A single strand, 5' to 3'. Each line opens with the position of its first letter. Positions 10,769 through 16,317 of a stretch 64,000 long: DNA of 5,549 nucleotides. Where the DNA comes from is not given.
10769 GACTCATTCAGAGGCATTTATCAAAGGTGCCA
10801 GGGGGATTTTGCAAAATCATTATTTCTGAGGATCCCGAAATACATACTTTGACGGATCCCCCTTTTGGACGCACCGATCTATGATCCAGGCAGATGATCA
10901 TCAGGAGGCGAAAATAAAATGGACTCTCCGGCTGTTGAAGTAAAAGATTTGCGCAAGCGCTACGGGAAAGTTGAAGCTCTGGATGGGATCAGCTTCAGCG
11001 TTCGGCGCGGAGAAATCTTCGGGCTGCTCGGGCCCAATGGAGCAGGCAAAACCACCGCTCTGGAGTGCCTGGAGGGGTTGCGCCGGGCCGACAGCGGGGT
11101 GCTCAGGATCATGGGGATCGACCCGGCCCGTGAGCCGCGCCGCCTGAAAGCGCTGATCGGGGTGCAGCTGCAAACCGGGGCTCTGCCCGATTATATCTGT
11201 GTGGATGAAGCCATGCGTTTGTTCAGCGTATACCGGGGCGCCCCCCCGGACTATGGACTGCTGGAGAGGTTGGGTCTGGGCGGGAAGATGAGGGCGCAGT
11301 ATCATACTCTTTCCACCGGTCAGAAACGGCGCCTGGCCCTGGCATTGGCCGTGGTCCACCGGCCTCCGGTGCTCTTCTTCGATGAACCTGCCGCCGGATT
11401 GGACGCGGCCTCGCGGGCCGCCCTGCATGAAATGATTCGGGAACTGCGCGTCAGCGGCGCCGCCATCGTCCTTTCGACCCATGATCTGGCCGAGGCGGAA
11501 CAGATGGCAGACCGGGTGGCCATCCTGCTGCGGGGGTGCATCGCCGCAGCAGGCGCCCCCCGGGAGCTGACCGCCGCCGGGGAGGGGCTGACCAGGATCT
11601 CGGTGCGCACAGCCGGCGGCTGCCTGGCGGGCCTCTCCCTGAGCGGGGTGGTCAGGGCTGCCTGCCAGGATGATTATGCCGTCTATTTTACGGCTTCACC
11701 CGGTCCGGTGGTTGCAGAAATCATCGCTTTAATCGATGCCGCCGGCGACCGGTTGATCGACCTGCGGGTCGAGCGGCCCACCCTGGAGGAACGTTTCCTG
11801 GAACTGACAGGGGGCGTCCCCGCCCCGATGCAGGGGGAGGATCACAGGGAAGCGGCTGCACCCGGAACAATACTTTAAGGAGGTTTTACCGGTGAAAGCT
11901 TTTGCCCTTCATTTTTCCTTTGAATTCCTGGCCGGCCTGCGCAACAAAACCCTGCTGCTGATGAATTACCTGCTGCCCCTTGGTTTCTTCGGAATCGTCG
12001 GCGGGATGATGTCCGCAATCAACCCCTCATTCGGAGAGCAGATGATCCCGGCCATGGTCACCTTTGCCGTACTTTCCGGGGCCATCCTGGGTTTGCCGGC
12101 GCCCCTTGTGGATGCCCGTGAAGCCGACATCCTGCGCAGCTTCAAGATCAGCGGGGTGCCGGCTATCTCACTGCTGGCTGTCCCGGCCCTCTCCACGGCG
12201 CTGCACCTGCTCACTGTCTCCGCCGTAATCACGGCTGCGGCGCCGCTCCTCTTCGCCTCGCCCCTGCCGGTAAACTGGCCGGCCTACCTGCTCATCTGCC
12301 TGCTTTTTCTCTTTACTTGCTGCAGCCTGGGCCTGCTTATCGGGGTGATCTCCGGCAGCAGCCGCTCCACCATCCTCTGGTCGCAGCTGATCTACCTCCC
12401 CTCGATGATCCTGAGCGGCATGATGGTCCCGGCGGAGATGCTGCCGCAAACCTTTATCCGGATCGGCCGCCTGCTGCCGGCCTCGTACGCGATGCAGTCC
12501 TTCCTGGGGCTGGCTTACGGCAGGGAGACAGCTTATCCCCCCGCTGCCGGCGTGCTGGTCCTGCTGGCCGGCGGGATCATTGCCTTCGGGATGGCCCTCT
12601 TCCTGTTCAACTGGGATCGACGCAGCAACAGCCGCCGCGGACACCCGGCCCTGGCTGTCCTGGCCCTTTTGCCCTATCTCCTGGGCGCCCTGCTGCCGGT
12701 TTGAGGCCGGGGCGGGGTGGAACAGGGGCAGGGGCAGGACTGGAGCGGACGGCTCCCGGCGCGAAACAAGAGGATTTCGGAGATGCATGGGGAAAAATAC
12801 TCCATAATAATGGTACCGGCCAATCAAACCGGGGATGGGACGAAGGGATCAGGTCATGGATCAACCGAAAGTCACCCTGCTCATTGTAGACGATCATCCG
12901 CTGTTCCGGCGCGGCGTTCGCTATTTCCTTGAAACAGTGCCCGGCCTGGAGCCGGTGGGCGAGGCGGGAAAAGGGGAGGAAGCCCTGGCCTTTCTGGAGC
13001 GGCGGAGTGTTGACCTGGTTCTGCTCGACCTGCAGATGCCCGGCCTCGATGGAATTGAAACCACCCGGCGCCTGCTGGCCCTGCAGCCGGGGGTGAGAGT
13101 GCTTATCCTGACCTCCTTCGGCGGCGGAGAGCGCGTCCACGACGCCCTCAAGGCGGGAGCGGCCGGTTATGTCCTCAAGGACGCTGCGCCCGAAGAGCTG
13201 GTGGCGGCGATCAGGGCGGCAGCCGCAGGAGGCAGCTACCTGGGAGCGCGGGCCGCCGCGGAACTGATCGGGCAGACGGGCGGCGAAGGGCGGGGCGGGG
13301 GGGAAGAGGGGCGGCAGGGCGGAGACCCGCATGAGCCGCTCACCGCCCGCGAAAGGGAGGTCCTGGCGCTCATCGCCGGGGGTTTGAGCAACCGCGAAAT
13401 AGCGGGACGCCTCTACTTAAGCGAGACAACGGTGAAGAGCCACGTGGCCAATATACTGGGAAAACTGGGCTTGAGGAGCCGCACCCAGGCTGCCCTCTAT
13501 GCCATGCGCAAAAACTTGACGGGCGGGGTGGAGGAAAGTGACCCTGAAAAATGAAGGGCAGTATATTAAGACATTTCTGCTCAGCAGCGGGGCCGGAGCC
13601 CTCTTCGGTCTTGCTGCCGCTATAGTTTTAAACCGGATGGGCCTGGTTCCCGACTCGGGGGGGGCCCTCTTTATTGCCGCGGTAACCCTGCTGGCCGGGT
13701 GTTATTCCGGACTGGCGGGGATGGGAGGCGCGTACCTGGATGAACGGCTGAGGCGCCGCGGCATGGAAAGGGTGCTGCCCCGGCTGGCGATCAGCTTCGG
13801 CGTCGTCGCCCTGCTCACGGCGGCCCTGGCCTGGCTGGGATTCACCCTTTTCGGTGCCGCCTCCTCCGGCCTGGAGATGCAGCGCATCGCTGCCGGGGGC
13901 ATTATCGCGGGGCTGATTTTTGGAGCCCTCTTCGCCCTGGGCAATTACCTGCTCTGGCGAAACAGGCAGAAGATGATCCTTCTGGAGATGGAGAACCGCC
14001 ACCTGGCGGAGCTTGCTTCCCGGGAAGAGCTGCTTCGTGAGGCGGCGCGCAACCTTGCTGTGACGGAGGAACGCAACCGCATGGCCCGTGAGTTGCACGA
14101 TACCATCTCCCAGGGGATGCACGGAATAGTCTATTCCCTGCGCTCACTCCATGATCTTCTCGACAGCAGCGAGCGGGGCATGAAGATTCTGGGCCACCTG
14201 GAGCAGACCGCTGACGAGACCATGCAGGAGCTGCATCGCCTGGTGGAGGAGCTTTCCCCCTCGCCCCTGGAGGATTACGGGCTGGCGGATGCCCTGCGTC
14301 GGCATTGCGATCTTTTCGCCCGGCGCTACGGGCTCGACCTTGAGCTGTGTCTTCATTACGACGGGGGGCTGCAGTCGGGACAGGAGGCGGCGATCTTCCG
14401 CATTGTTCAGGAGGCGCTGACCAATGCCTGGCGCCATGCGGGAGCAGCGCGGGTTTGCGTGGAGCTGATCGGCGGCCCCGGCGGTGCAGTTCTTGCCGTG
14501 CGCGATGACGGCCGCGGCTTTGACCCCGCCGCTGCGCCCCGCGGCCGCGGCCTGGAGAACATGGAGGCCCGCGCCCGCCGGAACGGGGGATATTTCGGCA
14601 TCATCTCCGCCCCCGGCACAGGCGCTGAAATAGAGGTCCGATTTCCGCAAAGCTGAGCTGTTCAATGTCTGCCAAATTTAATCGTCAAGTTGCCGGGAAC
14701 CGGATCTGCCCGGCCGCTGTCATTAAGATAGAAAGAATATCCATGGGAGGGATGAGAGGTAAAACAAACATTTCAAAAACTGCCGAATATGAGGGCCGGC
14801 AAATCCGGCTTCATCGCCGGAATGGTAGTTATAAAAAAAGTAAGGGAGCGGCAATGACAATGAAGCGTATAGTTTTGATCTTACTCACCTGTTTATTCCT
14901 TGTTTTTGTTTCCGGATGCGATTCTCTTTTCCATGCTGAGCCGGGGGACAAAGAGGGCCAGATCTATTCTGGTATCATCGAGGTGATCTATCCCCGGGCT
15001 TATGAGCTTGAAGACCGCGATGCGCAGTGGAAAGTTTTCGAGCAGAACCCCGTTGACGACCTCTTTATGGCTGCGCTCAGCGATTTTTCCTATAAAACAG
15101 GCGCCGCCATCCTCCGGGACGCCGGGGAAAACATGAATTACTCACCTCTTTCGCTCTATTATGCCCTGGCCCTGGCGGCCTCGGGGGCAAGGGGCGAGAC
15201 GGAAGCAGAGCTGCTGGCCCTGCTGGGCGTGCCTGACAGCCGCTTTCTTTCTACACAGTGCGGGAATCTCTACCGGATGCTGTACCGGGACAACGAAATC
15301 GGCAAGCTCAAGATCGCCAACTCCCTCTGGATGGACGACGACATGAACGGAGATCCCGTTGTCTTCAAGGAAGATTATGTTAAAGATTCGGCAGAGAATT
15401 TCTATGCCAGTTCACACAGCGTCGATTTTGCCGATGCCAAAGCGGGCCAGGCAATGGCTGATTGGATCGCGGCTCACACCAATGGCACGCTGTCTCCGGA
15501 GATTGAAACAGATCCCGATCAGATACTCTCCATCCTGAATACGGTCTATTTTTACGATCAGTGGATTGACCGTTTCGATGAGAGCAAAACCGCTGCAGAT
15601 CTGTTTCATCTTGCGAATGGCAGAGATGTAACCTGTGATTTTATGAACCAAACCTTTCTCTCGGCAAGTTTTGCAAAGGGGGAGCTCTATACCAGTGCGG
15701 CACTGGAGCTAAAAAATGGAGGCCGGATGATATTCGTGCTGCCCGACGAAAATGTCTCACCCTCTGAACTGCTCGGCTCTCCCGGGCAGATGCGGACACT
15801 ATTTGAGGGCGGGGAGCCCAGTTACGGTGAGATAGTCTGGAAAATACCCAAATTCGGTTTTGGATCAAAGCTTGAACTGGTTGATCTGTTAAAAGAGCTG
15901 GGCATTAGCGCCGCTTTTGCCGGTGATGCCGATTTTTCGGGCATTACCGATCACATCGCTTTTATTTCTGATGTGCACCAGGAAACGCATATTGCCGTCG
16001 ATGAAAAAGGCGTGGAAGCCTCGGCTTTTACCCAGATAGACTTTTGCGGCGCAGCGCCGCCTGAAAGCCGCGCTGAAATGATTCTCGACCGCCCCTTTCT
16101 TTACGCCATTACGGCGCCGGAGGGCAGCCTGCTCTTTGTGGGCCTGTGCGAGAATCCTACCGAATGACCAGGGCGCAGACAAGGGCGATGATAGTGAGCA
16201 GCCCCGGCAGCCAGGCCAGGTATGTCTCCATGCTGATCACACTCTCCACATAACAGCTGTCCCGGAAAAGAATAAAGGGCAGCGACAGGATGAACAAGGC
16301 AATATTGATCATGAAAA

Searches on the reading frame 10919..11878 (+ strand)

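Call 16: search_protein_families(library=pfam, proteins=[window:10919-11878:+], max_evalue=0.001)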
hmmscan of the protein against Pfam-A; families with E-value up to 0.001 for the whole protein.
window:10919-11878:+ (319 aa): 4 families
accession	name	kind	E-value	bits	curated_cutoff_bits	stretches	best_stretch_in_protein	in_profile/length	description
PF00005.33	ABC_tran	-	6.6e-23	82.3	25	1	21-158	1-136/137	ABC transporter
PF13304.12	AAA_21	-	9.6e-16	59.1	27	2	126-191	233-301/304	AAA domain, putative AbiEii toxin, Type IV TA system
PF02463.25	SMC_N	-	5.5e-07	29.7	40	1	130-188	136-198/220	RecF/RecN/SMC N terminal domain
PF13476.12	AAA_23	-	0.00043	21.4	27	1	24-51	15-39/201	AAA domain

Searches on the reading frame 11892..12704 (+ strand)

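Call 16: search_protein_families(library=pfam, proteins=[window:11892-12704:+], max_evalue=0.001)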
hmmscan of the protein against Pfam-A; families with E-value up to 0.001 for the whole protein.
window:11892-12704:+ (270 aa): 2 families
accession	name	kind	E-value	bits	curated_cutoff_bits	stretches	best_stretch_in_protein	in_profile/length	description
PF12698.13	ABC2_membrane_3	-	3.8e-17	62.9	31.6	1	44-236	157-346/347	ABC-2 family transporter protein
PF01061.29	ABC2_membrane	-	7.4e-15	55.5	26.9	1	9-206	8-208/211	ABC-2 type transporter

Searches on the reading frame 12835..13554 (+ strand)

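Call 36: search_protein_families(library=pfam, proteins=[window:12835-13554:+], max_evalue=0.00001)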
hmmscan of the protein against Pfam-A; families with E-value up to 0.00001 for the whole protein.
window:12835-13554:+ (239 aa): 3 families
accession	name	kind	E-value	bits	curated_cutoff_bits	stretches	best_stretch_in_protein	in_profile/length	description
PF00072.30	Response_reg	-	7.8e-29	100.5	30.2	1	16-127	2-111/111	Response regulator receiver domain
PF00196.25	GerE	-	4.2e-21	74.8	23.5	1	168-223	2-57/57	Bacterial regulatory proteins, luxR family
PF08281.18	Sigma70_r4_2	-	2.8e-07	30.5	25.7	1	169-210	11-53/54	Sigma-70, region 4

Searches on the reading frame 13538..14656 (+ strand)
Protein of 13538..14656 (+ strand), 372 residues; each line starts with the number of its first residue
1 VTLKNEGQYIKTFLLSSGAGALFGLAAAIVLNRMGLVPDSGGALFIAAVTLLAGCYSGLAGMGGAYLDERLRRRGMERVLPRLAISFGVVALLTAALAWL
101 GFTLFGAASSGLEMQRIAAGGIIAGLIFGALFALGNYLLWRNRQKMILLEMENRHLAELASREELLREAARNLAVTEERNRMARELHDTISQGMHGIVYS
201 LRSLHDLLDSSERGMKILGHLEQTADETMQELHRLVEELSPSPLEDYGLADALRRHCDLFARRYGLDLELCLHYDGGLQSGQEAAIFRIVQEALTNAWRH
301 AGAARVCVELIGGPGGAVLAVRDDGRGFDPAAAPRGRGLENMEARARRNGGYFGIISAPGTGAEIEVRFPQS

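Call 36: search_protein_families(library=pfam, proteins=[window:13538-14656:+], max_evalue=0.00001)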
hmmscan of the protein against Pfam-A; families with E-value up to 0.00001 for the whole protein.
window:13538-14656:+ (372 aa): 3 families
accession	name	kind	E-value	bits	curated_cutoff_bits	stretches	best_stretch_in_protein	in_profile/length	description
PF07730.19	HisKA_3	-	5.8e-13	49.6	24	1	178-243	1-67/68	Histidine kinase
PF02518.31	HATPase_c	-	3.5e-10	40.8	26.4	1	282-371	2-109/111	Histidine kinase-, DNA gyrase B-, and HSP90-like ATPase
PF13581.12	HATPase_c_2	-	9.3e-07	29.3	27.4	1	283-351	29-99/127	Histidine kinase-like ATPase domain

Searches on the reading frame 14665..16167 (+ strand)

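Call 36: search_protein_families(library=pfam, proteins=[window:14665-16167:+], max_evalue=0.00001)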
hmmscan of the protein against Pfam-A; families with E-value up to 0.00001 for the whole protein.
window:14665-16167:+ (500 aa): 1 family
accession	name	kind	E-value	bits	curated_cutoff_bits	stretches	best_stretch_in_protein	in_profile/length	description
PF00079.25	Serpin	-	1.1e-64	219.5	27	1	138-498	3-370/370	Serpin (serine protease inhibitor)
